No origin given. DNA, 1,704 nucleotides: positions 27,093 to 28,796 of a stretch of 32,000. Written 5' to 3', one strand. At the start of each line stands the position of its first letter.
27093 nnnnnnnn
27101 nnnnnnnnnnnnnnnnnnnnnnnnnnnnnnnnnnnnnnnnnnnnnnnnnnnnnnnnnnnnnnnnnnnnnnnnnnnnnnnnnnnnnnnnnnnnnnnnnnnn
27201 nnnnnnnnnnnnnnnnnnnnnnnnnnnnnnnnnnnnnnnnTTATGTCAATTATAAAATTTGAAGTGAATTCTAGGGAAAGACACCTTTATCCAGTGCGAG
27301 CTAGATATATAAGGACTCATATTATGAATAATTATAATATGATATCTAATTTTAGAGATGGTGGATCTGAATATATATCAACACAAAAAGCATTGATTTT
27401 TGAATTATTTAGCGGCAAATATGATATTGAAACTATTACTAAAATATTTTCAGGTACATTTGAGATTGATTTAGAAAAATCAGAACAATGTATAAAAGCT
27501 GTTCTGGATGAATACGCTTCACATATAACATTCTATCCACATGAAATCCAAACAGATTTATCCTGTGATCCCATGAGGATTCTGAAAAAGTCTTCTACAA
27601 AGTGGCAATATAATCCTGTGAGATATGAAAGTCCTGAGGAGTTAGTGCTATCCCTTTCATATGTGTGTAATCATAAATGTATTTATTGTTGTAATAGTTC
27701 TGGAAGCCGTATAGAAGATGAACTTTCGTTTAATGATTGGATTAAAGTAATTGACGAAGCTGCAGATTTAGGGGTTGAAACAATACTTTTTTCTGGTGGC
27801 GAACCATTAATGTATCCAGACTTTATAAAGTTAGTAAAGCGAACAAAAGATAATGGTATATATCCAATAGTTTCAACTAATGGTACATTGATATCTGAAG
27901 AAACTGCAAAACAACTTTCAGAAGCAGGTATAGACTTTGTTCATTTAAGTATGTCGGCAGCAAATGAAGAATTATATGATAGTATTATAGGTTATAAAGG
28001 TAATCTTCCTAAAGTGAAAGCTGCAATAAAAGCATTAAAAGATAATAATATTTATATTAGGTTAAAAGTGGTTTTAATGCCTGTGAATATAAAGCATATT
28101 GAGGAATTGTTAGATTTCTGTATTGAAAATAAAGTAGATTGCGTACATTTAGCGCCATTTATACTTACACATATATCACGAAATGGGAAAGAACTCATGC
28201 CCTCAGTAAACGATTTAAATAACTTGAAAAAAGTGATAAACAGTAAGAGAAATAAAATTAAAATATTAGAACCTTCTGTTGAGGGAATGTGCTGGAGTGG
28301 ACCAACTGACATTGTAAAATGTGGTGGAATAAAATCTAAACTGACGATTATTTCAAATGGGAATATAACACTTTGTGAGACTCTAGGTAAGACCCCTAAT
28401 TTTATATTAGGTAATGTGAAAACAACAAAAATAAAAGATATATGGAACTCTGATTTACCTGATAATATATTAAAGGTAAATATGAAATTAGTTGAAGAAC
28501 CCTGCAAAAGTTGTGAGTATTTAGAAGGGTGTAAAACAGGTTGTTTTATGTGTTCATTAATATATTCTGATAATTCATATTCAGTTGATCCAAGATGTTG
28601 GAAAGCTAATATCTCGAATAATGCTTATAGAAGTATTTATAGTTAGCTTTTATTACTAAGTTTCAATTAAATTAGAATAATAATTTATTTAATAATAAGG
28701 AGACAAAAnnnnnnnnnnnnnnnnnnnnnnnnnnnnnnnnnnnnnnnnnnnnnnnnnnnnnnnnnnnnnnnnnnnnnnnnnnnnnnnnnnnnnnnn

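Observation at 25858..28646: Two tandem paralogous rSAM-SPASM maturases but only one visible substrate peptide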

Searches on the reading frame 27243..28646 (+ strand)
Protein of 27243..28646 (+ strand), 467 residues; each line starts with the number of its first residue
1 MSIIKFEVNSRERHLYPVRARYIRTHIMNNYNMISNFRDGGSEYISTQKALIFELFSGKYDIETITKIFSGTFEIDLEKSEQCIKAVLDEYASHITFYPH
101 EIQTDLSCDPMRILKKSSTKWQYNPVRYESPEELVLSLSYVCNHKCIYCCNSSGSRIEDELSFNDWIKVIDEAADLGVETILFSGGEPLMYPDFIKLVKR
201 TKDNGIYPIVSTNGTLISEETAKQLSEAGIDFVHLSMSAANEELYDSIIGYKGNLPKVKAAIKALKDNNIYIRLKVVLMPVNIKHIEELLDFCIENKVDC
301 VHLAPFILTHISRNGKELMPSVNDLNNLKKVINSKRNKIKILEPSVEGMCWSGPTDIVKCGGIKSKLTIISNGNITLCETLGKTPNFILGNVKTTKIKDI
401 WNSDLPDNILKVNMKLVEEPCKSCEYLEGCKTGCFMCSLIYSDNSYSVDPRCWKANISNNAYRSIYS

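Call 3: search_protein_families(library=pfam, proteins=[window:27243-28646:+], max_evalue=0.01)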
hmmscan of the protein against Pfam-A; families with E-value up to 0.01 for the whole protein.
window:27243-28646:+ (467 aa): 4 families
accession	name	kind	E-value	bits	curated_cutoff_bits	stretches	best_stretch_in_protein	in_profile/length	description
PF04055.27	Radical_SAM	-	1.2e-32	113.8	29.5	1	137-293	2-166/166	Radical SAM superfamily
PF13186.11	SPASM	-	3.2e-09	37.4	21.5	1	360-425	1-67/67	Iron-sulfur cluster-binding domain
PF13353.11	Fer4_12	-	3.1e-07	31.2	22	1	142-223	15-100/137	4Fe-4S single cluster domain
PF08282.18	Hydrolase_3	-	0.0073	16.5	20.9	0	167-232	21-81/255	haloacid dehalogenase-like hydrolase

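Call 4: search_protein_families(library=ncbifam, proteins=[window:27243-28646:+], max_evalue=0.01)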
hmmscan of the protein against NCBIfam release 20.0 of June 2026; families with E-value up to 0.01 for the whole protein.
window:27243-28646:+ (467 aa): 86 families (the best 25 are shown)
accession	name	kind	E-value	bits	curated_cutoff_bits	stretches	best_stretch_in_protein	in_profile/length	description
TIGR02109.1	PQQ_syn_pqqE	equivalog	2.6e-48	164.8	381.35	1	130-458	5-336/358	pyrroloquinoline quinone biosynthesis protein PqqE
TIGR04055.1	rSAM_NirJ2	equivalog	2.2e-36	126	500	1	141-448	9-317/326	putative heme d1 biosynthesis radical SAM protein NirJ2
TIGR04347.1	pseudo_SAM_Halo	equivalog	4.6e-35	121.6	525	2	135-315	41-216/390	TIGR04347 family pseudo-SAM/SPASM protein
TIGR04054.1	rSAM_NirJ1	equivalog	3.4e-34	118.1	650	2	132-303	36-207/387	putative heme d1 biosynthesis radical SAM protein NirJ1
TIGR04051.1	rSAM_NirJ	equivalog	2.6e-33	115.4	515.45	2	138-305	8-175/354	heme d1 biosynthesis radical SAM protein NirJ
TIGR02668.1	moaA_archaeal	equivalog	4.3e-32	111.3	325.25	1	133-340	11-218/303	GTP 3',8-cyclase MoaA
NF001199.0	PRK00164.2-1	equivalog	3.9e-31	108.3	231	1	133-340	13-221/308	GTP 3',8-cyclase MoaA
TIGR04546.1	rSAM_ahbC_deAc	equivalog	6.3e-31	107.5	650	2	135-331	42-235/390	12,18-didecarboxysiroheme deacetylase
TIGR03962.1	mycofact_rSAM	equivalog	8.3e-31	107.4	265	1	130-456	10-335/339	mycofactocin radical SAM maturase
TIGR04303.1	GeoRSP_rSAM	equivalog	8.5e-31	107.7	400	1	138-453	11-325/325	GeoRSP system radical SAM/SPASM protein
TIGR04545.1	rSAM_ahbD_hemeb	equivalog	1.4e-29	103.6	500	1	138-326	6-195/339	heme b synthase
TIGR02666.1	moaA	equivalog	6.6e-27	94.4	284.05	1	133-332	11-220/336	GTP 3',8-cyclase MoaA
NF045574.1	sacti_mat_StsB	exception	2.2e-26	92.8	625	1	140-437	104-398/466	StsB family radical SAM/SPASM domain sactipeptide maturase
NF050035.1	rSAM_WgK_link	exception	4.1e-26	91.8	650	2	128-291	5-166/367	radical SAM/SPASM peptide maturase WgkB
TIGR04317.1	W_rSAM_matur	equivalog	1.6e-25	90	380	1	131-431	3-320/349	tungsten cofactor oxidoreductase radical SAM maturase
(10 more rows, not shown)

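Call 23: find_homologous_proteins(query=window:27243-28646:+, max_evalue=1e-20)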
Query window:27243-28646:+ (467 aa): 655 proteins with E <= 1e-20 among 7783 candidates; the best 120 are listed.
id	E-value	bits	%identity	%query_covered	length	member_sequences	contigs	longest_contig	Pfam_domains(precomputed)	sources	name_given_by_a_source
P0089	2.1e-297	1004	100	94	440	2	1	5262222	PF13186.12,PF04055.28,PF13353.12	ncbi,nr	ncbi:radical SAM/SPASM domain-containing protein [Clostridium cellulovorans]|nr:radical SAM protein 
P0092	8.8e-236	801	75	97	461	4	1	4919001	PF13186.12,PF04055.28,PF13353.12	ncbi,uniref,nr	ncbi:radical SAM/SPASM domain-containing protein [Clostridium felsineum]|uniref:radical SAM/SPASM do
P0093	1.6e-234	797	73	99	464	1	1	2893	PF13186.12,PF04055.28,PF13353.12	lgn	-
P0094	5.6e-167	574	53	97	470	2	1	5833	PF13186.12,PF04055.28,PF13353.12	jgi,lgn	-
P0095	2.3e-146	506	49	96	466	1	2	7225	PF13186.12,PF04055.28,PF13353.12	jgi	jgi:pyrroloquinoline quinone biosynthesis protein E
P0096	5.3e-136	472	48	90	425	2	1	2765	PF13186.12,PF04055.28,PF13353.12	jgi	jgi:pyrroloquinoline quinone biosynthesis protein E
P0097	7.5e-127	442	44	96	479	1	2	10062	PF13186.12,PF04055.28,PF13353.12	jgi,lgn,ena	-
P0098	8.9e-127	442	44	97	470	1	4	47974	PF13186.12,PF04055.28,PF13353.12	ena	-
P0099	5.8e-124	433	44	96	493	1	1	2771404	PF13186.12,PF04055.28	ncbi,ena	-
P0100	2.5e-117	411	42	96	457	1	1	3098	PF13186.12,PF04055.28,PF13353.12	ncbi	-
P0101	8.7e-114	399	40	96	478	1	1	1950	PF13186.12,PF04055.28,PF13353.12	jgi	jgi:pyrroloquinoline quinone biosynthesis protein E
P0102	5.3e-110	386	41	96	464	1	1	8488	PF13186.12,PF04055.28,PF13353.12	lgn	-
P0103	3.4e-109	384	41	97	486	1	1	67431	PF13186.12,PF04055.28,PF13353.12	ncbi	-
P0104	6.1e-107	376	39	94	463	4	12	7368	PF13186.12,PF04055.28,PF13353.12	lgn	-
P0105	2.1e-103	365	39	98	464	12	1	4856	PF13186.12,PF04055.28,PF13353.12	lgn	-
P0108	9.4e-99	349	40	94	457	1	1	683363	PF13186.12,PF04055.28,PF13353.12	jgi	jgi:pyrroloquinoline quinone biosynthesis protein E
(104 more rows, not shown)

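Call 25: search_solved_structures(query=window:27243-28646:+, max_evalue=0.00001)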
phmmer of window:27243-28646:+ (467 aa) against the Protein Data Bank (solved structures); distinct sequences matched with E-value up to 0.00001: 19.
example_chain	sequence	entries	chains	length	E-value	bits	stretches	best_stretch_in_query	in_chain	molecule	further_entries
6c8v_A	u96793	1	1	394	1.4e-21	80.1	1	130-453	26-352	Coenzyme PQQ synthesis protein E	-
5v1q_A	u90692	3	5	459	2.1e-16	63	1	129-306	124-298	Radical SAM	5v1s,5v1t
6efn_A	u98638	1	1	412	2.5e-12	49.6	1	132-293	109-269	Sporulation killing factor maturation protein SkfB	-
7vob_C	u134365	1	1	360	1e-11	47.5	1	134-278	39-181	Cytosylglucuronate decarboxylase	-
7voc_C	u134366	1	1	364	1e-11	47.5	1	134-278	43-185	Cytosylglucuronate decarboxylase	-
2fb2_A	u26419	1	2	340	4.1e-10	42.3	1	133-292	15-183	Molybdenum cofactor biosynthesis protein A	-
4k37_A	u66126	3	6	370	8.2e-10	41.3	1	136-452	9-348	Anaerobic sulfatase-maturating enzyme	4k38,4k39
4k36_A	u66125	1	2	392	9.6e-10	41.1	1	136-452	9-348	Anaerobic sulfatase-maturating enzyme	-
1tv7_A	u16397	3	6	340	1e-09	41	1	133-292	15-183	Molybdenum cofactor biosynthesis protein A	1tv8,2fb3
8hzv_A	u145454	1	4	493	1e-07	34.3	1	141-294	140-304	Radical S-Adenosyl-L-methionine Enzyme DesII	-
8hzy_A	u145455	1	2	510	1.1e-07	34.3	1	141-294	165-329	DesII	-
9dfn_A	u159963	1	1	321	5.1e-07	32.1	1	139-284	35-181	Radical SAM core domain-containing protein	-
9dfu_A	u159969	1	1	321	5.3e-07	32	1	138-284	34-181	Radical SAM core domain-containing protein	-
7tol_A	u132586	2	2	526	1.3e-06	30.7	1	139-296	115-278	glycerol dibiphytanyl glycerol tetraether - macrocyclic archaeol synthase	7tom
7wzv_A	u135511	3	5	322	3e-06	29.5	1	128-224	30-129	4Fe-4S cluster-binding domain-containing protein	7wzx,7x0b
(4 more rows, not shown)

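Call 54: predict_structure(alignment_id=A3)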
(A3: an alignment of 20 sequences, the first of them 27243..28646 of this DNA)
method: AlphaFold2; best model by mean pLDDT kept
length: 467 residues; sequences in the alignment: 20
mean_pLDDT: 86.1   pTM: 0.87
mean pLDDT of the five models: 86.1, 85.4, 85.3, 81.9, 81.8
residues with pLDDT >= 90: 264; 70-90: 145; 50-70: 43; < 50: 15
segments of 3 or more residues with pLDDT < 50: 1-7, 347-349, 361-363
pLDDT, mean of each block of 10 residues (from residue 1): 42 89 89 88 91 95 97 96 94 94 87 80 83 92 85 76 97 94 92 96 95 96 97 96 94 96 98 94 96 98 76 67 84 94 67 58 74 89 87 95 86 84 82 75 79 71 52
secondary structure, 60 per line:
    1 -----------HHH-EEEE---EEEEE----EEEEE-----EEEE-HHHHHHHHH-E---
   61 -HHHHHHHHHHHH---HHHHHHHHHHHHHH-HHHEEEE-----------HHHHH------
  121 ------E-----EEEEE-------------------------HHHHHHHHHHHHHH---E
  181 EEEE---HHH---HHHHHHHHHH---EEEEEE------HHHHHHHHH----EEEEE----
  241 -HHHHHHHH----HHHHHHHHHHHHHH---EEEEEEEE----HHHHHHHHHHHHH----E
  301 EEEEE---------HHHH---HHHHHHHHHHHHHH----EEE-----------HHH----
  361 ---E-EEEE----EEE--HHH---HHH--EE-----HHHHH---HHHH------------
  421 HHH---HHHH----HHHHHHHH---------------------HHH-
elements in order: E16-19 E23-27 E32-36 E42-45 H47-55 H62-73 H77-90 E95-98 H110-114 E133-137 H163-176 E180-184 H194-203 E207-212 H219-227 E232-236 H242-249 H254-267 E271-278 H283-295 E300-305 H315-318 H322-335 E340-342 E366-369 E374-376 H397-401 H405-408 H427-430 H435-442

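Call 57: fold_search(model_id=the predicted structure, library=pdb)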
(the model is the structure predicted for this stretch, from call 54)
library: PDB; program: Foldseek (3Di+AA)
matches with E <= 10: 1877; with E <= 0.001: 273
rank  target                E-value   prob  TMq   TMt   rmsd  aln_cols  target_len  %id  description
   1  5v1q_B                5.3e-22  1.00  0.65  0.68   6.2       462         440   20  Crystal structure of Streptococcus suis SuiB (released 2017-08-30)
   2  5v1s_A                7.0e-22  1.00  0.63  0.68   7.4       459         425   20  Crystal structure of Streptococcus suis SuiB bound to S-adenosylmethionine (released 2017-08-30)
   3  5v1q_A                9.2e-22  1.00  0.62  0.67   7.7       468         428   20  Crystal structure of Streptococcus suis SuiB (released 2017-08-30)
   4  5v1t_A                4.8e-21  1.00  0.64  0.67   6.2       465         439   21  Crystal structure of Streptococcus suis SuiB bound to precursor peptide SuiA (released 2017-08-30)
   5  5v1s_B                7.1e-21  1.00  0.63  0.68   6.3       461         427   20  Crystal structure of Streptococcus suis SuiB bound to S-adenosylmethionine (released 2017-08-30)
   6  6c8v                  1.0e-18  1.00  0.53  0.77   4.3       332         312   20  X-ray structure of PqqE from Methylobacterium extorquens (released 2018-02-14)
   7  6efn                  4.6e-18  1.00  0.57  0.68   6.2       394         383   18  Structure of a RiPP maturase, SkfB (released 2018-10-24)
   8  8hzv_C                2.2e-15  1.00  0.47  0.46  11.7       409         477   15  The crystal structure of a Radical SAM Enzyme DesII (released 2024-07-10)
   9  4k36_A                3.3e-15  1.00  0.52  0.63   5.1       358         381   22  His6 tagged anSMEcpe with bound AdoMet (released 2013-05-08)
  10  4k37_A                4.1e-15  1.00  0.53  0.66   5.1       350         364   21  Native anSMEcpe with bound AdoMet (released 2013-05-08)
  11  8hzy_B                4.3e-15  1.00  0.48  0.48  11.1       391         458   15  The crystal structure of a Radical SAM Enzyme DesII (released 2024-07-10)
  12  8hzv_A                1.4e-14  1.00  0.49  0.47  10.9       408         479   15  The crystal structure of a Radical SAM Enzyme DesII (released 2024-07-10)
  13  4k38_A                1.5e-14  1.00  0.52  0.64   5.3       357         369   21  Native anSMEcpe with bound AdoMet and Kp18Cys peptide (released 2013-05-08)
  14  4k36_B                2.3e-14  1.00  0.53  0.66   5.1       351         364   21  His6 tagged anSMEcpe with bound AdoMet (released 2013-05-08)
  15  8hzy_A                2.3e-14  1.00  0.47  0.48  10.9       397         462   15  The crystal structure of a Radical SAM Enzyme DesII (released 2024-07-10)
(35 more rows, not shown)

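Call 60: find_encoding_contigs(protein=P0108, flank=7000, max_places=1)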
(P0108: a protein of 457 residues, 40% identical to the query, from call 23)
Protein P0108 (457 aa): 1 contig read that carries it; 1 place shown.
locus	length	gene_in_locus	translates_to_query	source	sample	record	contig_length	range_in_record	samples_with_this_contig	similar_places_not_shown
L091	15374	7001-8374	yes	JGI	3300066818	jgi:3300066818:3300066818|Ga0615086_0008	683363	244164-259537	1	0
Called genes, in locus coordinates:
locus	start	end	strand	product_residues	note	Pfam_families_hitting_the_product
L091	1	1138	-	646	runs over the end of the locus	PF14501:HATPase_c_5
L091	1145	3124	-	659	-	-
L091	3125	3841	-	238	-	PF00072:Response_reg, PF04397:LytTR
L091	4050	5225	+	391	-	PF20551:DUF6765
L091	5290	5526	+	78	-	-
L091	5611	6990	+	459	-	PF04055:Radical_SAM, PF13353:Fer4_12 (weak), PF13186:SPASM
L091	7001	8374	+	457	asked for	PF04055:Radical_SAM, PF13353:Fer4_12 (faint), PF13186:SPASM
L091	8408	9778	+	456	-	PF04055:Radical_SAM, PF13353:Fer4_12, PF13186:SPASM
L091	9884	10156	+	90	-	PF04221:RelB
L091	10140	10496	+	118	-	PF01850:PIN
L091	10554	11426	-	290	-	PF02810:SEC-C, PF00557:Peptidase_M24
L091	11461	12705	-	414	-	PF06245:DUF1015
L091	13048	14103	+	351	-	PF01547:SBP_bac_1, PF13531:SBP_bac_11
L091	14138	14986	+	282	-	PF00528:BPD_transp_1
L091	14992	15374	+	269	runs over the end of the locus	PF00528:BPD_transp_1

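Call 65: search_protein_families(library=pfam, proteins=[L091:1145-3124:-], max_evalue=0.001)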
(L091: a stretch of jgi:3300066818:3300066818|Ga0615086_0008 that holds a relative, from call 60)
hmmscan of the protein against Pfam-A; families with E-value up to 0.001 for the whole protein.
L091:1145-3124:- (659 aa): 0 families

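Call 66: search_protein_families(library=pfam, proteins=[L091:4050-5225:+], max_evalue=10)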
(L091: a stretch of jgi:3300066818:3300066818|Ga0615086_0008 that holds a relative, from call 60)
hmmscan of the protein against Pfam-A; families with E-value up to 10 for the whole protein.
L091:4050-5225:+ (391 aa): 2 families
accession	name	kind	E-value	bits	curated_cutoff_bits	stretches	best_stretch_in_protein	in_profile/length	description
PF20551.3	DUF6765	-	1.6e-52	179.6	26.6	1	21-370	1-287/325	Family of unknown function (DUF6765)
PF00882.24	Zn_dep_PLPC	-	0.087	13.2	26.8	1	158-210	62-105/167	Zinc dependent phospholipase C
